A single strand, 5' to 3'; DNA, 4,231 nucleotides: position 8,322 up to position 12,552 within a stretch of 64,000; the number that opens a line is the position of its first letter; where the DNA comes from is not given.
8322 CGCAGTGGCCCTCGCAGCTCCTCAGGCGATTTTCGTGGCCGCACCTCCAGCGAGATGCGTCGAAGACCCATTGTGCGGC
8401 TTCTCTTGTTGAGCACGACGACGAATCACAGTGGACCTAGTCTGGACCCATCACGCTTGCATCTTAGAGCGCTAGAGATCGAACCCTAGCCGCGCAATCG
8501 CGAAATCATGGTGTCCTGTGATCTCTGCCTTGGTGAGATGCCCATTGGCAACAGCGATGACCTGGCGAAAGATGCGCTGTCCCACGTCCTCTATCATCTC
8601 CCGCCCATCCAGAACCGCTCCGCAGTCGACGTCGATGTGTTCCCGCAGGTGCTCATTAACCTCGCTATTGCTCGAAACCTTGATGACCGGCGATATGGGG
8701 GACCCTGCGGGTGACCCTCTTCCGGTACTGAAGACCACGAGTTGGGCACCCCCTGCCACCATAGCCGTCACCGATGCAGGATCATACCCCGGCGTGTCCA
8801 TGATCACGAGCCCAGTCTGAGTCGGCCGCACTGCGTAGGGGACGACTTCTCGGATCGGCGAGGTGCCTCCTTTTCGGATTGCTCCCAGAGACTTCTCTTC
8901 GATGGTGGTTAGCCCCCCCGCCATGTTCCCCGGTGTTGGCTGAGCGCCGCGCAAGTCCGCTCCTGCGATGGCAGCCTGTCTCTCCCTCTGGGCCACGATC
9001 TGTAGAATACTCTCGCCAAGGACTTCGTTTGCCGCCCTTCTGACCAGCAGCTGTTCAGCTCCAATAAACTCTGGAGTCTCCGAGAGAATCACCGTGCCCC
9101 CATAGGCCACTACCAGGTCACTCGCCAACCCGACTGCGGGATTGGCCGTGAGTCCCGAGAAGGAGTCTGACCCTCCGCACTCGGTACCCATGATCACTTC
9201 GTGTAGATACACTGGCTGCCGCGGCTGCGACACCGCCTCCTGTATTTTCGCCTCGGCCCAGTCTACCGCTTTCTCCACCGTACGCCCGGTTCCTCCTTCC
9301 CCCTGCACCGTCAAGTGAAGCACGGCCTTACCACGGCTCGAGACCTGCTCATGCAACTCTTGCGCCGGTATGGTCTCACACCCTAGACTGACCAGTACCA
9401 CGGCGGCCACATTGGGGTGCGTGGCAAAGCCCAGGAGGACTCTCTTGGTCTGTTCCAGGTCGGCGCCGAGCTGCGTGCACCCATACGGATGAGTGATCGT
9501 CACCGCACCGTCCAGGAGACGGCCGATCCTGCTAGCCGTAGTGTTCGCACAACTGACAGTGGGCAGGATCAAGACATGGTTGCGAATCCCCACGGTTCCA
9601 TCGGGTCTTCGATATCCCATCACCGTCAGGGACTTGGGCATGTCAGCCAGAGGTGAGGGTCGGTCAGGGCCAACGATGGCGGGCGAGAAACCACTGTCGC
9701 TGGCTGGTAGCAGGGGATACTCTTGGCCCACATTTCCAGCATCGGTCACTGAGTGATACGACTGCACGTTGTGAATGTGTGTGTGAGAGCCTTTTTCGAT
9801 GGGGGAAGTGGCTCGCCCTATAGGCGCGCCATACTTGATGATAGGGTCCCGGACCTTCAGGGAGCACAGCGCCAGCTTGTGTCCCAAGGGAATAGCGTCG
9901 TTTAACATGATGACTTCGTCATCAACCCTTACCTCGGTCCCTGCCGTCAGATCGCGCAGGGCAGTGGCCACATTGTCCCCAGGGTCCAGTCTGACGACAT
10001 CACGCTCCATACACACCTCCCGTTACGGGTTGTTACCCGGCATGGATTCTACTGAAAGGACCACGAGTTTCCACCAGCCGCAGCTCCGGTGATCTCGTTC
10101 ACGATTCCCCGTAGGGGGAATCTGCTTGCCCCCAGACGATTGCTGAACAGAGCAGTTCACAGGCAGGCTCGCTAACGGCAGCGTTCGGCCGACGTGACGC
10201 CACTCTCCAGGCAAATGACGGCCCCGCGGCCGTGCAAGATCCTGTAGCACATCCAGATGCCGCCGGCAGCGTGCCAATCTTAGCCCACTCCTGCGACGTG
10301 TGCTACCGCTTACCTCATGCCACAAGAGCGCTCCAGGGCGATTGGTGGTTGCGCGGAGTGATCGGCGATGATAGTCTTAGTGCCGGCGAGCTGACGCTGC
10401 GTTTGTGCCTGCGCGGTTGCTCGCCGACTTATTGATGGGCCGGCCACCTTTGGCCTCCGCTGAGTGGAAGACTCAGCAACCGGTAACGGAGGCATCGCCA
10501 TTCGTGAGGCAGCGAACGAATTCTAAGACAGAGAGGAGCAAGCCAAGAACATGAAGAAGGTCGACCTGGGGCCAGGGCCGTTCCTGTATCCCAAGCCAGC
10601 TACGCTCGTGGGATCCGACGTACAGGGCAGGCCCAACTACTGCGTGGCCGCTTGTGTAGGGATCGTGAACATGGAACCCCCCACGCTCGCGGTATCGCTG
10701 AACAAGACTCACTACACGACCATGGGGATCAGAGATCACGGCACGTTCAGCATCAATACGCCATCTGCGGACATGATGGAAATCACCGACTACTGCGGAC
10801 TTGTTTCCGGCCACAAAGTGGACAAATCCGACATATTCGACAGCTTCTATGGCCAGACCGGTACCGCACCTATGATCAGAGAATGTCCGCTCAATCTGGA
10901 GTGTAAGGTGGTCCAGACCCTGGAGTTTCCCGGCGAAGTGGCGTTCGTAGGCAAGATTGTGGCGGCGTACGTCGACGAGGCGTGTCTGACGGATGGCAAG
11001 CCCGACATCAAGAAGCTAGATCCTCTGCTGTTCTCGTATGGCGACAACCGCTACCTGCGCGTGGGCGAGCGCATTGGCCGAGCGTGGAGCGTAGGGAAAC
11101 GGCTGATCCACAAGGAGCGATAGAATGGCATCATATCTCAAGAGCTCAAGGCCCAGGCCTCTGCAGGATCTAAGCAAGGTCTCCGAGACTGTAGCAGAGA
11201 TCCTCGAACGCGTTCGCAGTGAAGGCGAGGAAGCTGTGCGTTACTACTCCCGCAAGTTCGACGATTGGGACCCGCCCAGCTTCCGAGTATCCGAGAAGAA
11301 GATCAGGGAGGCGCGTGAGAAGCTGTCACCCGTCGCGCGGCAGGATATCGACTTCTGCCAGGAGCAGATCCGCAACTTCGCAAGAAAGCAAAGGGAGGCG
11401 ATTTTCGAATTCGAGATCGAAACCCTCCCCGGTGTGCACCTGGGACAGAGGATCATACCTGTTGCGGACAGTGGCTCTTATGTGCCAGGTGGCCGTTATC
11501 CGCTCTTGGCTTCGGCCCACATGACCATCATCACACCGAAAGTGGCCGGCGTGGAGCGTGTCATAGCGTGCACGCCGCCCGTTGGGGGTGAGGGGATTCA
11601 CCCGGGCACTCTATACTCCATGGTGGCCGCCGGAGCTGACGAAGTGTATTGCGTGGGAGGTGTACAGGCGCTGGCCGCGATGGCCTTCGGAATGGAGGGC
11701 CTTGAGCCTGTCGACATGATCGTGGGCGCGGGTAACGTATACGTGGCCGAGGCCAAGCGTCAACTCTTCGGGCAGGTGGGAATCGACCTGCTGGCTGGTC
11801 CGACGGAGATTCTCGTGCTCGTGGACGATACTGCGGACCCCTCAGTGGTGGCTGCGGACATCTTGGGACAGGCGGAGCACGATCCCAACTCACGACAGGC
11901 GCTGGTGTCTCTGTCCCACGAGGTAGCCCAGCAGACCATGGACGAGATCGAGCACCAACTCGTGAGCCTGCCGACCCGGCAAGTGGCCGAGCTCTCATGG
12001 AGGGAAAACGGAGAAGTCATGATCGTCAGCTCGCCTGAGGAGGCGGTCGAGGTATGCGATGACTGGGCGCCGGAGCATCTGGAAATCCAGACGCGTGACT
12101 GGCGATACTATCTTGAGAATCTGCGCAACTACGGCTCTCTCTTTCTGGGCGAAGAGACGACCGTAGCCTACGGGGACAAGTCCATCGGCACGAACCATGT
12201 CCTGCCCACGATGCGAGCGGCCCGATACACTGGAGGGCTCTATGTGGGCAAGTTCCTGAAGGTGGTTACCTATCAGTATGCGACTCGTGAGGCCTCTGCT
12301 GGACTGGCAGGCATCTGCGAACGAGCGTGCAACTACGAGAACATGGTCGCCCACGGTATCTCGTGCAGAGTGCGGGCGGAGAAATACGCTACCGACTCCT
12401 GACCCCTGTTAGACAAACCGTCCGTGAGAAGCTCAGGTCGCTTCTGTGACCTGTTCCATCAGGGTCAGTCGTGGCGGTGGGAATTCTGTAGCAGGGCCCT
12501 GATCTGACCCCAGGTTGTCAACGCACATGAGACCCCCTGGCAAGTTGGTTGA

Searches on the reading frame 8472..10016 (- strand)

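Call 52: search_protein_families(library=pfam, proteins=[window:8472-10016:-], max_evalue=0.0001)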
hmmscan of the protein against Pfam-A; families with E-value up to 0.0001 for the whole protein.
window:8472-10016:- (514 aa): 3 families
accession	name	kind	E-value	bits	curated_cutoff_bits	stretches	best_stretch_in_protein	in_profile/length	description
PF20629.2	GD_AH_C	-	9.1e-96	320.3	26.8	1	272-510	2-239/242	D-galactarate/Altronate dehydratase, C-terminal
PF04295.18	GD_AH_second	-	9.8e-41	139.4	27.3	1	134-261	1-135/136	D-galactarate dehydratase/Altronate hydrolase, second domain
PF08666.17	SAF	-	7.1e-06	26.9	21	1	14-84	1-62/63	SAF domain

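Call 66: search_protein_families(library=ncbifam, proteins=[window:8472-10016:-], max_evalue=1e-20)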
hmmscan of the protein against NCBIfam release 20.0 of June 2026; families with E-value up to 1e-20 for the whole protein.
window:8472-10016:- (514 aa): 1 family
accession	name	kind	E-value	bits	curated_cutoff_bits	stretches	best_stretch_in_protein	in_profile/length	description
TIGR03248.1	galactar-dH20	equivalog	1.4e-87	294.3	730.85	1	8-497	3-489/507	galactarate dehydratase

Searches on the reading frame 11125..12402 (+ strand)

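Call 52: search_protein_families(library=pfam, proteins=[window:11125-12402:+], max_evalue=0.0001)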
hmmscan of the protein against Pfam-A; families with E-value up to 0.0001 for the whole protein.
window:11125-12402:+ (425 aa): 1 family
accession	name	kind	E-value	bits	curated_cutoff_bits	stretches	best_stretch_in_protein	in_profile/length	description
PF00815.25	Histidinol_dh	-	4.7e-137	457.8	27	1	11-417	3-410/411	Histidinol dehydrogenase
